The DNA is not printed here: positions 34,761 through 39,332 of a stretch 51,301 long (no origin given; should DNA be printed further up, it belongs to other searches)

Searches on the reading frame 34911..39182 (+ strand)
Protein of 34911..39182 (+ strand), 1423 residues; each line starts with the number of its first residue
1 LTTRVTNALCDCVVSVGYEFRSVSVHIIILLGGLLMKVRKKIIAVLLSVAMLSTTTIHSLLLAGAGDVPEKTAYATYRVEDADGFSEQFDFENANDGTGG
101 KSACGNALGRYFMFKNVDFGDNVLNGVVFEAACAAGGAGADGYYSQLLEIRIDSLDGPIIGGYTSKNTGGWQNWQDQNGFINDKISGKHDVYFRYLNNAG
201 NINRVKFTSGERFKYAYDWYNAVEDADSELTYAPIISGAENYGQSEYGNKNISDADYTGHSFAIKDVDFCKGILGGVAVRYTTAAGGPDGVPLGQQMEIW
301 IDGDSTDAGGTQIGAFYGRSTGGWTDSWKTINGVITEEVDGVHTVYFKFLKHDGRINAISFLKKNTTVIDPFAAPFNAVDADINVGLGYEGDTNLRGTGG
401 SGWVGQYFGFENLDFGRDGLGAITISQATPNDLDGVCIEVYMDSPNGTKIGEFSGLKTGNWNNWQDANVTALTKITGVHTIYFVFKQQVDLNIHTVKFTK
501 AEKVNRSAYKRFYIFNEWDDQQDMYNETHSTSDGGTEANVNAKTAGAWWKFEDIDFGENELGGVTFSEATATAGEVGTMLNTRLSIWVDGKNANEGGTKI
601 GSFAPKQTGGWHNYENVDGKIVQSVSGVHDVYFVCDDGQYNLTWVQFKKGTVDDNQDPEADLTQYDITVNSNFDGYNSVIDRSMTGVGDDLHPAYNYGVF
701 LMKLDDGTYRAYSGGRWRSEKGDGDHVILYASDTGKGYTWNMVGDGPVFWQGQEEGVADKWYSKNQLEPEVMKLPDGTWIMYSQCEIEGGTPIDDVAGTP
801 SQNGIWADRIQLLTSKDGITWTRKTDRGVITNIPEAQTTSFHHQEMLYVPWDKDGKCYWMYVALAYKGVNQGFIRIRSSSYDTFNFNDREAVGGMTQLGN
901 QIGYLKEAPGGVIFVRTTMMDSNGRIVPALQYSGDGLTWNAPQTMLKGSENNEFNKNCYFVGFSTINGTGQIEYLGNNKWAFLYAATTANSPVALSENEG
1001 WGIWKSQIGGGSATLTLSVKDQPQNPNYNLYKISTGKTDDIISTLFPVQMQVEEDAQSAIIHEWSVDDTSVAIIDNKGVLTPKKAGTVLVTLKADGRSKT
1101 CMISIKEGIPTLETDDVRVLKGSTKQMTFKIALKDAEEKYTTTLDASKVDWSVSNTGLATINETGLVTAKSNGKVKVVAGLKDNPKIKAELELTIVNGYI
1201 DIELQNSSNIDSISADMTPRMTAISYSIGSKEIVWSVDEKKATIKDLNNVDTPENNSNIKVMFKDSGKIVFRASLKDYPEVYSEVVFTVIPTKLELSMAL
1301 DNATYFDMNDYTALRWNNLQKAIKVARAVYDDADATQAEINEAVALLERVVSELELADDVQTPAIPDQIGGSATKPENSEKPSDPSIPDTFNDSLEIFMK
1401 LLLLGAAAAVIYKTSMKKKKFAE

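Call 17: search_protein_families(library=pfam, proteins=[window:34911-39182:+], max_evalue=0.001)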
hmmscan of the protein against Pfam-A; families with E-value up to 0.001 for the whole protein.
window:34911-39182:+ (1423 aa): 5 families
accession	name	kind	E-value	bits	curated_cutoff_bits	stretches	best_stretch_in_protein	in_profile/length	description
PF03422.21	CBM_6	-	2.4e-48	164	28.9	4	89-208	11-124/125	Carbohydrate binding module (family 6)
PF02368.24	Big_2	-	1.8e-12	47.5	22.8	1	1116-1187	11-75/79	Bacterial Ig-like domain (group 2)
PF18099.7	CBM_35_2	-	1.2e-07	32.2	23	1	529-645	8-110/112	Carbohydrate binding module (family 35)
PF21461.3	HL_N-beta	-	1.3e-06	28.5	27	0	1064-1097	16-48/57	Hyaluronate lyase, N-terminal beta-sheet domain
PF07554.19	FIVAR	-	2.2e-06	28.6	29.2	1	1307-1354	20-70/71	FIVAR domain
